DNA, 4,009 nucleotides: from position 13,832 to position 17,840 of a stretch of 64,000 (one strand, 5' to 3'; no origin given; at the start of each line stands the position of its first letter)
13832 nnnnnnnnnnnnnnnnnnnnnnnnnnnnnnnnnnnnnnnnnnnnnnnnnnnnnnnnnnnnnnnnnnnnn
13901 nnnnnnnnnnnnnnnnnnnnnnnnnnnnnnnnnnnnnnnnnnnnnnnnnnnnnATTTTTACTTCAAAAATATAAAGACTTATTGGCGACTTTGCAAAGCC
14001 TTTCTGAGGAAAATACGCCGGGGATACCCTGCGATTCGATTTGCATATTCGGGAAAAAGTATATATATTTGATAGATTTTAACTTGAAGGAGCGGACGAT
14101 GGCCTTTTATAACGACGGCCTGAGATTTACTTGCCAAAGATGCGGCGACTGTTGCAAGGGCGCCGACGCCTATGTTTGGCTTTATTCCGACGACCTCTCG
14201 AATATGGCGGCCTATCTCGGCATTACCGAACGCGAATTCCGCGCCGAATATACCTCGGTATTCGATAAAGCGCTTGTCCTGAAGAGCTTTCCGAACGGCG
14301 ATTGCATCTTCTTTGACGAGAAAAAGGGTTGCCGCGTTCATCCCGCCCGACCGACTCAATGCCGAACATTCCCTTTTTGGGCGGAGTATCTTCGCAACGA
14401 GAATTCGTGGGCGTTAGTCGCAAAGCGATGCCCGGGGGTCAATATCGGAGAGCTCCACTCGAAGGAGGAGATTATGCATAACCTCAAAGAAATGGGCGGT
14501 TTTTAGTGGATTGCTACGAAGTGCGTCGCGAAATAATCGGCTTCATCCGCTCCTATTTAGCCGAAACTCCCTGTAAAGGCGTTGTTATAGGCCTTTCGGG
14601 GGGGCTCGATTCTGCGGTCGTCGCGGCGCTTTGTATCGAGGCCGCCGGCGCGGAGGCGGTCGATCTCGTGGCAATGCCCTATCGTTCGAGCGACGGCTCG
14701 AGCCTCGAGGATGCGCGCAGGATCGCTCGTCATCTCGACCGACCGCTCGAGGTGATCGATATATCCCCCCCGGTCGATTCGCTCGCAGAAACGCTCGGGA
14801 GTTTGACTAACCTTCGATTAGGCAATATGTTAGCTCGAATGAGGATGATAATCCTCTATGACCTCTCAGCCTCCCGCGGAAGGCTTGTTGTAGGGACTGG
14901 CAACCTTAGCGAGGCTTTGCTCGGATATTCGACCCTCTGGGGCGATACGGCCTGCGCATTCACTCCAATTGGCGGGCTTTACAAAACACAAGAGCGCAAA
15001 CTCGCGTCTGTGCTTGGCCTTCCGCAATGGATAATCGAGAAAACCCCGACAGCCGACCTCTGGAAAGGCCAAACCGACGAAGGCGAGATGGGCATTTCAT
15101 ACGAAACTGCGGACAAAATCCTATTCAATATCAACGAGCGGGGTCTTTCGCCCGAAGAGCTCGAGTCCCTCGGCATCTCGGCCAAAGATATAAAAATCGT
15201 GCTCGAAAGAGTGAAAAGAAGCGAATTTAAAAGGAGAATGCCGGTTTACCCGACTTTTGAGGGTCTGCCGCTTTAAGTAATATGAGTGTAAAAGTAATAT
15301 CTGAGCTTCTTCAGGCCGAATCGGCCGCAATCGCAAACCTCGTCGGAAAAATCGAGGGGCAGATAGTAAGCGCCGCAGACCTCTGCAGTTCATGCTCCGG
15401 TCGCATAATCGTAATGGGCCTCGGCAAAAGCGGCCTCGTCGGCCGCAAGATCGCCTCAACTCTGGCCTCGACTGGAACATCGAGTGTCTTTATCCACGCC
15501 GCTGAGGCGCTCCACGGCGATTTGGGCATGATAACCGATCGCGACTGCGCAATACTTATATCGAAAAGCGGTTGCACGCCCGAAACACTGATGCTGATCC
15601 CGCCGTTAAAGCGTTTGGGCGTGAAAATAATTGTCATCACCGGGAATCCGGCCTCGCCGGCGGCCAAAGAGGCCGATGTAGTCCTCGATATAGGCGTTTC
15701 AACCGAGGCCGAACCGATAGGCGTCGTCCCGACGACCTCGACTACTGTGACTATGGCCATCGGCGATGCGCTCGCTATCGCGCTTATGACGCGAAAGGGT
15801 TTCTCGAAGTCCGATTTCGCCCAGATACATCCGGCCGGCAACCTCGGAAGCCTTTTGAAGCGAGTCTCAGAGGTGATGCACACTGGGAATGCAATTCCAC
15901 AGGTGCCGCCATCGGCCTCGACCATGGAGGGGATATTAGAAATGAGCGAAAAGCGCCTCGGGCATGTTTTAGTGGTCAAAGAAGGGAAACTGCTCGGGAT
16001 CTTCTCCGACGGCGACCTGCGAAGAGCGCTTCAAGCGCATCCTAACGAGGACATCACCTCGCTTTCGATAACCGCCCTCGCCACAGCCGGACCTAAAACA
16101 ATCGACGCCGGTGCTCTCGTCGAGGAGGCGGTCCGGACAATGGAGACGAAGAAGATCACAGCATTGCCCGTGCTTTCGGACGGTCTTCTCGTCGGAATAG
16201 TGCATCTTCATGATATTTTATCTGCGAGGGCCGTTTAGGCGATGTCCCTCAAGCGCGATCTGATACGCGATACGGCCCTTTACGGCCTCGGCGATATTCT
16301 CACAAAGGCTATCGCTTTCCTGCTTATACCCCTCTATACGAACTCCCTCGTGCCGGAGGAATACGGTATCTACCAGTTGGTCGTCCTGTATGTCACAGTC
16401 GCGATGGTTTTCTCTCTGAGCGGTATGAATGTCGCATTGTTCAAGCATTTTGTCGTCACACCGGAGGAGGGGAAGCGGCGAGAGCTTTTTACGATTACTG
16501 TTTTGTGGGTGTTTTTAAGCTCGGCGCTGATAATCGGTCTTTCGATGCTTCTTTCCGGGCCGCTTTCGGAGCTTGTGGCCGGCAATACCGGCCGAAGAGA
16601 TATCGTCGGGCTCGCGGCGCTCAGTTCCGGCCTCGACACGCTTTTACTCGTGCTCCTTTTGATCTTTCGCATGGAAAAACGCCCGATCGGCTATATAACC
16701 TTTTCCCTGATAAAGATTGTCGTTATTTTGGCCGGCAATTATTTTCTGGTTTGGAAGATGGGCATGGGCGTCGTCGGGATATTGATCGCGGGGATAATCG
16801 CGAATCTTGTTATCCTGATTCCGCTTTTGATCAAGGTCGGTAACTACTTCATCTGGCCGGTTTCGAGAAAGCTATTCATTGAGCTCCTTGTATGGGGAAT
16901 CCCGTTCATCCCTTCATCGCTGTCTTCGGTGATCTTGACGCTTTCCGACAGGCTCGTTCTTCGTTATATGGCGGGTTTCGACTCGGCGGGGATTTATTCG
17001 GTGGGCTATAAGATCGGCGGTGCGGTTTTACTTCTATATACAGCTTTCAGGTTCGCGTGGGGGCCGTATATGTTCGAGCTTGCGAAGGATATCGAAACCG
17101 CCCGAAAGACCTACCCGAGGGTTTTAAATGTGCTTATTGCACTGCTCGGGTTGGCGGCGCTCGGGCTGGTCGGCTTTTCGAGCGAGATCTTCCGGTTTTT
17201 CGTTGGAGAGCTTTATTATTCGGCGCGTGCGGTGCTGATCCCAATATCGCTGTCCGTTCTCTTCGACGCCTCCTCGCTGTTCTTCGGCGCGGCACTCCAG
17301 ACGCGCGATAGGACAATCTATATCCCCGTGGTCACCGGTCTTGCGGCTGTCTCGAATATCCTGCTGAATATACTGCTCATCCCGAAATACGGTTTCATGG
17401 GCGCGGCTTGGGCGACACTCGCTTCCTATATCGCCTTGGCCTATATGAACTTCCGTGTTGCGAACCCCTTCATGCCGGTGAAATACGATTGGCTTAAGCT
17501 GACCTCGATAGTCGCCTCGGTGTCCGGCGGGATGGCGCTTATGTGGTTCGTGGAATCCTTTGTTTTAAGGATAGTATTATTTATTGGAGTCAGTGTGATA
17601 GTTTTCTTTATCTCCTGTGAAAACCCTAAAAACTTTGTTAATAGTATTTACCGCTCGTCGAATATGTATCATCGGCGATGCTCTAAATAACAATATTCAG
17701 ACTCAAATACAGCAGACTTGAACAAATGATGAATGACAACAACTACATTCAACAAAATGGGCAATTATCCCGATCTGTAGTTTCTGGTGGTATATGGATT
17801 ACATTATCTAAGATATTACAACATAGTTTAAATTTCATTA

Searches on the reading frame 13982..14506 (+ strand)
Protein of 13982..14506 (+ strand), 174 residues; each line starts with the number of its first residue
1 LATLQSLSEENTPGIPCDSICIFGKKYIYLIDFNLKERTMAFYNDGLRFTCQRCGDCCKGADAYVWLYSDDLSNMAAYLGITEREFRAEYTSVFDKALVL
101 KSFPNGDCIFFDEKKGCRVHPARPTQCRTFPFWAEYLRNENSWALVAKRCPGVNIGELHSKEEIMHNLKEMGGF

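Call 5: search_protein_families(library=pfam, proteins=[window:13982-14506:+])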
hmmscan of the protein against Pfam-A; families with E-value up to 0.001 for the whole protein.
window:13982-14506:+ (174 aa): 1 family
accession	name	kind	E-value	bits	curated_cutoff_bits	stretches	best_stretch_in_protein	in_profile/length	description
PF03692.20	CxxCxxCC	-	4.4e-14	53.4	23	1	51-150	2-84/85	Putative zinc- or iron-chelating domain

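Call 6: search_protein_families(library=ncbifam, proteins=[window:13982-14506:+])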
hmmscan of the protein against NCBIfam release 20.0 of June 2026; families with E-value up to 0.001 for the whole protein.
window:13982-14506:+ (174 aa): 0 families

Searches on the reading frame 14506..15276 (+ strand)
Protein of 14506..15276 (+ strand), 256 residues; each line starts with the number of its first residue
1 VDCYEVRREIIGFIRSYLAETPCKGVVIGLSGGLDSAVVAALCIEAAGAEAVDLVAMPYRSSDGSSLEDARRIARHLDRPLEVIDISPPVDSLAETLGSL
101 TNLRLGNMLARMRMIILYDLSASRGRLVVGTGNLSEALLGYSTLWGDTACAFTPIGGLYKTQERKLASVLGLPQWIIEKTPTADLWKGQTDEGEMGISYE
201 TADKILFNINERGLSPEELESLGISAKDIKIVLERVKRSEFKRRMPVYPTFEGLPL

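Call 5: search_protein_families(library=pfam, proteins=[window:14506-15276:+])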
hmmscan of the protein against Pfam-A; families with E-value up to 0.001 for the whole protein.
window:14506-15276:+ (256 aa): 3 families
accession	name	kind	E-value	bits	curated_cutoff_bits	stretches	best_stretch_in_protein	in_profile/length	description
PF02540.23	NAD_synthase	-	1.9e-73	247.1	21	1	8-246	3-242/242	NAD synthase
PF06508.19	QueC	-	6.8e-05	22.9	22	1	26-87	2-61/210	Queuosine biosynthesis protein QueC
PF03054.22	tRNA_Me_trans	-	0.00021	21.5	20.6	0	26-86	3-72/202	tRNA methyl transferase HUP domain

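Call 6: search_protein_families(library=ncbifam, proteins=[window:14506-15276:+])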
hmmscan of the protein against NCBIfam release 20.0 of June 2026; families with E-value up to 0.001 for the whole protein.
window:14506-15276:+ (256 aa): 12 families
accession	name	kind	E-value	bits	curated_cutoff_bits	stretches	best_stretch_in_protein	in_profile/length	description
NF010587.0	PRK13980.1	equivalog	9.1e-89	297.2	255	1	1-251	9-260/267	NAD+ synthase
TIGR00552.1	nadE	equivalog_domain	2.6e-70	236.5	63.65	1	4-246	3-241/251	NAD(+) synthase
NF010588.0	PRK13981.1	equivalog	1.8e-48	165.3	479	1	12-244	274-517/546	NAD+ synthase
NF002048.0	PRK00876.1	subfamily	5.4e-39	133.9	313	2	106-239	174-309/330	NAD(+) synthase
NF001979.1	PRK00768.1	equivalog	1e-35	123.6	250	1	5-206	20-236/266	NAD(+) synthase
NF002730.0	PRK02628.1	equivalog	2e-17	62.6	473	1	14-170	350-519/677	NAD(+) synthase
TIGR00268.2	TIGR00268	equivalog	5.5e-07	29.1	150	1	24-87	14-77/259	ATP-dependent sacrificial sulfur transferase LarE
TIGR00364.1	TIGR00364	equivalog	1.4e-06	28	150.3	1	27-87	2-60/201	7-cyano-7-deazaguanine synthase QueC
NF001138.1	PRK00143.1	equivalog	2.9e-06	26.5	284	1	26-87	2-69/345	tRNA 2-thiouridine(34) synthase MnmA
TIGR00884.1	guaA_Cterm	equivalog_domain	1.5e-05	24.5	338.75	0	24-50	17-43/310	glutamine-hydrolyzing GMP synthase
NF000848.1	PRK00074.1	equivalog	2.8e-05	22.9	400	0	23-52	213-242/512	glutamine-hydrolyzing GMP synthase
NF011259.0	PRK14665.1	equivalog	0.00041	19.4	364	1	24-78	6-60/360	tRNA 2-thiouridine(34) synthase MnmA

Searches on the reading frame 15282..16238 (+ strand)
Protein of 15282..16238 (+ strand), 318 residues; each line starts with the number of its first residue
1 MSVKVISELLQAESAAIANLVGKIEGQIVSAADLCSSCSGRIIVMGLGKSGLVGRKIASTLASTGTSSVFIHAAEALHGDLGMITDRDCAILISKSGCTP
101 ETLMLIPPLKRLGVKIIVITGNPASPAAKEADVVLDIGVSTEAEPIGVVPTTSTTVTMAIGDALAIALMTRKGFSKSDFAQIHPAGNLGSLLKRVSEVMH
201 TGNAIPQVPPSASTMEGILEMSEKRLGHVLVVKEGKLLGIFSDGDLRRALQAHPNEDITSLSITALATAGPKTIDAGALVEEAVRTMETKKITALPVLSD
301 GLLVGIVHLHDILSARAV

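Call 5: search_protein_families(library=pfam, proteins=[window:15282-16238:+])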
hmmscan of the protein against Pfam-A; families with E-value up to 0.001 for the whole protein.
window:15282-16238:+ (318 aa): 2 families
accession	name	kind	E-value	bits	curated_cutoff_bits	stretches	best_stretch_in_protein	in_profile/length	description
PF01380.27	SIS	-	2.1e-30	105.6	25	1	38-167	4-131/131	SIS domain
PF00571.33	CBS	-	3.6e-21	75.7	24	2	267-316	5-55/57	CBS domain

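Call 6: search_protein_families(library=ncbifam, proteins=[window:15282-16238:+])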
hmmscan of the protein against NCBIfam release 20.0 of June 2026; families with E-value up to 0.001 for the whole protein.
window:15282-16238:+ (318 aa): 19 families
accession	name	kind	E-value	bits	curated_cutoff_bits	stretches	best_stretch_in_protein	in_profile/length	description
TIGR00393.1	kpsF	subfamily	3.8e-89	298.8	203.7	1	40-308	1-268/268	KpsF/GutQ family sugar-phosphate isomerase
NF008141.0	PRK10892.1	equivalog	9.7e-89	297.8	505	1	7-316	17-326/328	arabinose-5-phosphate isomerase KdsD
NF008581.0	PRK11543.1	equivalog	2e-81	273.5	481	1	10-315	13-318/321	arabinose-5-phosphate isomerase GutQ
TIGR03127.2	RuMP_HxlB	equivalog_domain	3.7e-12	46.5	160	1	37-183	28-174/178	6-phospho-3-hexuloisomerase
NF041755.1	RuMP_HxlAB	equivalog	1.1e-09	37.8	500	1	39-183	246-387/391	bifunctional 3-hexulose-6-phosphate synthase/6-phospho-3-hexuloisomerase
NF001484.0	PRK00331.1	subfamily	1.7e-09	36.6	381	1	18-211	266-454/601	isomerizing glutamine--fructose-6-phosphate transaminase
NF008590.0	PRK11557.1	equivalog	5.2e-09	35.9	355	1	4-171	96-262/282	MurR/RpiR family transcriptional regulator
NF041552.1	TF_PrdR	equivalog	1.2e-08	33.8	795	1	193-313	6-122/577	sigma-54 dependent transcriptional regulator PrdR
NF008458.0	PRK11337.1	equivalog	1.1e-07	31.1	378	1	44-166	146-266/293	MurR/RpiR family transcriptional regulator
NF010701.0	PRK14101.1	equivalog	1.4e-07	30.1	920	1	8-179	437-605/638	bifunctional transcriptional regulator/glucokinase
TIGR01135.1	glmS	equivalog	3.8e-07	29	418.05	1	40-206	292-454/607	glutamine--fructose-6-phosphate transaminase (isomerizing)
NF040776.2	AlsR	equivalog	7.7e-07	28.3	400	1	39-167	129-255/279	transcriptional repressor AlsR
NF003915.0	PRK05441.1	subfamily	1.7e-06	27.3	168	1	84-142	129-187/300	N-acetylmuramic acid 6-phosphate etherase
NF012026.0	PRK15482.1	equivalog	9.2e-06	25.3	408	1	41-169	137-263/285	HTH-type transcriptional regulator MurR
NF009222.0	PRK12570.1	subfamily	1.8e-05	23.8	255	0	84-143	136-195/307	N-acetylmuramic acid 6-phosphate etherase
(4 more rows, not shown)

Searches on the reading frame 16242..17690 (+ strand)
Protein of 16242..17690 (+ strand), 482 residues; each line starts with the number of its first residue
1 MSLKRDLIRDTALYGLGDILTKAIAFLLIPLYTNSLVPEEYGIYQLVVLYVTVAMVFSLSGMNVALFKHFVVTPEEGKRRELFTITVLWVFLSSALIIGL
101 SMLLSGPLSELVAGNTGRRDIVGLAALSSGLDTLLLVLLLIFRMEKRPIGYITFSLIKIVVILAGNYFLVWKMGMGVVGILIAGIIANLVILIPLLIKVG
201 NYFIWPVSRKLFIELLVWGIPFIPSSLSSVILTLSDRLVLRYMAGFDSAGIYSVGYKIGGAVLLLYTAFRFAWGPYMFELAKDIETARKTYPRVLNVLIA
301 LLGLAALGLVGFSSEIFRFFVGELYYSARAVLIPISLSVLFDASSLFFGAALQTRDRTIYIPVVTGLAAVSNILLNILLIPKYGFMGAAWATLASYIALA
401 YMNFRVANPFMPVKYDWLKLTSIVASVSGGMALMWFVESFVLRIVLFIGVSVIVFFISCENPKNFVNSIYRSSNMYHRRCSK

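Call 5: search_protein_families(library=pfam, proteins=[window:16242-17690:+])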
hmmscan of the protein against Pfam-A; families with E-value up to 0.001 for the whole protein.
window:16242-17690:+ (482 aa): 2 families
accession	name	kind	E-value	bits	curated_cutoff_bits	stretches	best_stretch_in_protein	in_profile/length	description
PF01943.22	Polysacc_synt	-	3e-21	76.5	28.2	1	8-280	2-273/274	Polysaccharide biosynthesis protein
PF13440.11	Polysacc_synt_3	-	8.7e-12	45.3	23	1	36-325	6-288/293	Polysaccharide biosynthesis protein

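Call 6: search_protein_families(library=ncbifam, proteins=[window:16242-17690:+])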
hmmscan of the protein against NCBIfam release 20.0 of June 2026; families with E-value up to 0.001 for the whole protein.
window:16242-17690:+ (482 aa): 1 family
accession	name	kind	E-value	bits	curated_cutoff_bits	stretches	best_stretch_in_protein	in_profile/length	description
NF050818.1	PolSacchBiosHfsF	equivalog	1.1e-18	67.6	700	1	21-434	16-429/468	polysaccharide biosynthesis protein HfsF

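Call 34: find_related_loci(query=A3, collection=genome_contigs, flank=10000)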
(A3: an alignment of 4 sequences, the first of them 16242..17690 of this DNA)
Query A3 (482 aa) in genome_contigs; peptide patterns used: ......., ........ (x = any residue, [..] = any of these).
73 stretches matched a pattern; 43 encode a relative of the query (tblastn E <= 1e-3); 43 distinct loci.
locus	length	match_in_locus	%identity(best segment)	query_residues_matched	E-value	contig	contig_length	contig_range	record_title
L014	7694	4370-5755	76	1-462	0e+0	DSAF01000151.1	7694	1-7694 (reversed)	MAG TPA_asm: Candidatus Zixiibacteriota bacterium isolate SpSt-1142 Ga0129302_1005989, whole genome shotgun sequence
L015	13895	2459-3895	68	1-479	0e+0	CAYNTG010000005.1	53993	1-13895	MAG TPA_asm: uncultured bacterium isolate SRP191223_co1_365 genome assembly, contig: NODE_369_length_53993_cov_18.396678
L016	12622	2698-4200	58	1-482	0e+0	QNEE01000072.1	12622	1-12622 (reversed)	MAG: bacterium isolate B46_G16 B46_Guay16_scaffold_03304, whole genome shotgun sequence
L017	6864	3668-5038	63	1-458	0e+0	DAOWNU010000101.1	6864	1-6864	MAG TPA_asm: bacterium isolate CSMAG_3036 CSMAG_3036_k141_4562222_length_6864_cov_8.0092, whole genome shotgun sequence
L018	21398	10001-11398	57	1-466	4e-177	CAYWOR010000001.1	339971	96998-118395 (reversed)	MAG TPA_asm: uncultured bacterium isolate SRP241326_co3_316 genome assembly, contig: NODE_14_length_339971_cov_16.432783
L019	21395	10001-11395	61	1-465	0e+0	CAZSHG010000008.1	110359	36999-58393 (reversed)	MAG TPA_asm: uncultured bacterium isolate binchicken_co17_265 genome assembly, contig: NODE_499_length_110359_cov_7.0936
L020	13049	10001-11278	30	5-425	1e-55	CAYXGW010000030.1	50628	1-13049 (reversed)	MAG TPA_asm: uncultured Deferribacteres bacterium isolate binchicken_co182_195 genome assembly, contig: NODE_98_length_5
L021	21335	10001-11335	29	5-446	5e-32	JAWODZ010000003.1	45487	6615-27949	MAG: bacterium isolate BLK5-2.bin.76 k191_1930356, whole genome shotgun sequence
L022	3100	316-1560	27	1-420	4e-26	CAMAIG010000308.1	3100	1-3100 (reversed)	MAG: uncultured Ruminococcus sp. isolate SRR5665903_bin.56_metaWRAP_v1.3_MAG genome assembly, contig: ERZ11448883.88147,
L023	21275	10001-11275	28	1-423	1e-25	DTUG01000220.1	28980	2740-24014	MAG TPA_asm: Candidatus Neomarinimicrobiota bacterium isolate UWMA-0099 NODE_643_length_28980_cov_7.124667, whole genome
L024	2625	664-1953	24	2-426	4e-25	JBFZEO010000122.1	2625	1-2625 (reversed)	MAG: Spirochaetota bacterium isolate PPR_0589 k121_4717397, whole genome shotgun sequence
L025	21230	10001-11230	26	13-423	7e-23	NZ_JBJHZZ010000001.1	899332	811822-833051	Candidatus Clostridium stratigraminis strain WILCCON 0185 NODE_1_length_899332_cov_201.290869, whole genome shotgun sequ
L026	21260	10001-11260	26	3-423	6e-22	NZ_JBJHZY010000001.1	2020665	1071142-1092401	Candidatus Clostridium radicumherbarum strain WILCCON 0202 NODE_1_length_2020665_cov_148.282650, whole genome shotgun se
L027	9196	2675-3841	24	5-393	6e-22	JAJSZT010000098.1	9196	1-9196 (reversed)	MAG: Deltaproteobacteria bacterium isolate CR9063A Ga0402054_185, whole genome shotgun sequence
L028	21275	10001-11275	29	1-423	7e-25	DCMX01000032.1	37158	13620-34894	MAG TPA_asm: Candidatus Marinimicrobia bacterium UBA1611 UBA1611_contig_38464, whole genome shotgun sequence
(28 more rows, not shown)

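Call 41: search_protein_families(library=pfam, proteins=[L014:6417-7136:+, L017:5234-6748:+, L016:5663-6637:+, L016:6634-7710:+, L016:7700-8617:+, L016:8605-9699:+, L016:9703-10611:+, L016:10616-11863:+, L019:13026-15434:+, L019:15475-16689:+], max_evalue=0.0001)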
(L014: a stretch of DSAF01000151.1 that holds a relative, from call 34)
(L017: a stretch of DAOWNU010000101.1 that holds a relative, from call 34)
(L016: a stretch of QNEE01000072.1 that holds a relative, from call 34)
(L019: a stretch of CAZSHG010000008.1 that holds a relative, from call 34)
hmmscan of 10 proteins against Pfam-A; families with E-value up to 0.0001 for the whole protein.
L014:6417-7136:+ (239 aa): 0 families

L017:5234-6748:+ (504 aa): 3 families
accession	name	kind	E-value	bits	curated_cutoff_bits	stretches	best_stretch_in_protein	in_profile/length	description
PF02350.25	Epimerase_2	-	2e-14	53.7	30.6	1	270-497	124-346/347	UDP-N-acetylglucosamine 2-epimerase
PF04464.20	Glyphos_transf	-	1.1e-09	38.2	22.1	1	276-497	142-365/367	CDP-Glycerol:Poly(glycerophosphate) glycerophosphotransferase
PF00534.26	Glycos_transf_1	-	5.9e-05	23.1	26.4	1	318-469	6-160/172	Glycosyl transferases group 1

L016:5663-6637:+ (324 aa): 3 families
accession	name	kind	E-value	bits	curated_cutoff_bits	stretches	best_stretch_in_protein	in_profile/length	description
PF05050.19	Methyltransf_21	-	5.8e-21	75.8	22.7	1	114-286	1-172/173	Methyltransferase FkbM domain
PF05575.17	V_cholerae_RfbT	-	2.3e-05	24.3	27.9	1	105-259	76-225/286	Vibrio cholerae RfbT protein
PF02475.24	TRM5-TYW2_MTfase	-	3.5e-05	24.3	28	1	100-163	28-90/164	TRM5/TYW2 methyltransferase domain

L016:6634-7710:+ (358 aa): 4 families
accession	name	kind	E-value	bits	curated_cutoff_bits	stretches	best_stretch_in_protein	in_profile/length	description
PF00534.26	Glycos_transf_1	-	5.3e-16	59.1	26.4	1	167-326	2-164/172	Glycosyl transferases group 1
PF13692.12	Glyco_trans_1_4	-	3.6e-14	53.6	27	1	182-318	3-140/142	Glycosyl transferases group 1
PF13439.12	Glyco_transf_4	-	4.8e-08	33.7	28.5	1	19-155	11-165/170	Glycosyltransferase Family 4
PF13579.12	Glyco_trans_4_4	-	9.2e-05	23.3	29.7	0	49-153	70-156/158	Glycosyl transferase 4-like domain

L016:7700-8617:+ (305 aa): 3 families
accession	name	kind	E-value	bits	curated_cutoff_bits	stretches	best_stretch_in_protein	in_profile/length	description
PF00535.33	Glycos_transf_2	-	1.9e-29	103.2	23.3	1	9-133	1-128/168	Glycosyl transferase family 2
PF13641.12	Glyco_tranf_2_3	-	1.8e-08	35.1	27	1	8-201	3-209/230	Glycosyltransferase like family 2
PF10111.15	Glyco_tranf_2_2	-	3.4e-08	33.7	27.3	1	9-95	1-93/276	Glycosyltransferase like family 2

L016:8605-9699:+ (364 aa): 0 families

L016:9703-10611:+ (302 aa): 3 families
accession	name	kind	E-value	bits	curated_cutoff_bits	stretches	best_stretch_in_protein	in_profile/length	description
PF00535.33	Glycos_transf_2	-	5.1e-30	105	23.3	1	11-135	1-127/168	Glycosyl transferase family 2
PF13641.12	Glyco_tranf_2_3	-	1.5e-17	64.9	27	1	10-217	3-223/230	Glycosyltransferase like family 2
PF10111.15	Glyco_tranf_2_2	-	1.3e-07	31.9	27.3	1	11-105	1-100/276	Glycosyltransferase like family 2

L016:10616-11863:+ (415 aa): 2 families
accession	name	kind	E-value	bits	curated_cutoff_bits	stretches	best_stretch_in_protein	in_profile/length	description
PF13439.12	Glyco_transf_4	-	5e-08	33.6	28.5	1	18-212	4-169/170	Glycosyltransferase Family 4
PF13579.12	Glyco_trans_4_4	-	1.1e-07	32.7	29.7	1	18-201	3-148/158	Glycosyl transferase 4-like domain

L019:13026-15434:+ (802 aa): 3 families
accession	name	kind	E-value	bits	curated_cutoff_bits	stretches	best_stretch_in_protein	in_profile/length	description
PF04230.19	PS_pyruv_trans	-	2.4e-27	97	25.3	1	425-734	1-278/280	Polysaccharide pyruvyl transferase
PF04432.18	FrhB_FdhB_C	-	9.7e-25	87.6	23.3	1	148-308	3-147/150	Coenzyme F420 hydrogenase/dehydrogenase, beta subunit C terminus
PF04422.18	FrhB_FdhB_N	-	1.2e-11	45.1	22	1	61-137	1-76/78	Coenzyme F420 hydrogenase/dehydrogenase, beta subunit N-term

L019:15475-16689:+ (404 aa): 5 families
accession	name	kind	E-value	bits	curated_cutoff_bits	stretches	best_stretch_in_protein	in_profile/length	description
PF00534.26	Glycos_transf_1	-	1.7e-22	80.2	26.4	1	215-379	11-170/172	Glycosyl transferases group 1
PF13692.12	Glyco_trans_1_4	-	8.9e-20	71.8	27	1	220-366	2-141/142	Glycosyl transferases group 1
PF13439.12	Glyco_transf_4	-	1e-16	61.8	28.5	1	27-203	12-169/170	Glycosyltransferase Family 4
PF13579.12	Glyco_trans_4_4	-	1.6e-14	55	29.7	1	27-198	11-157/158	Glycosyl transferase 4-like domain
PF13524.12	Glyco_trans_1_2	-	1e-13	51.9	25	1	244-390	9-137/144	Glycosyl transferase-like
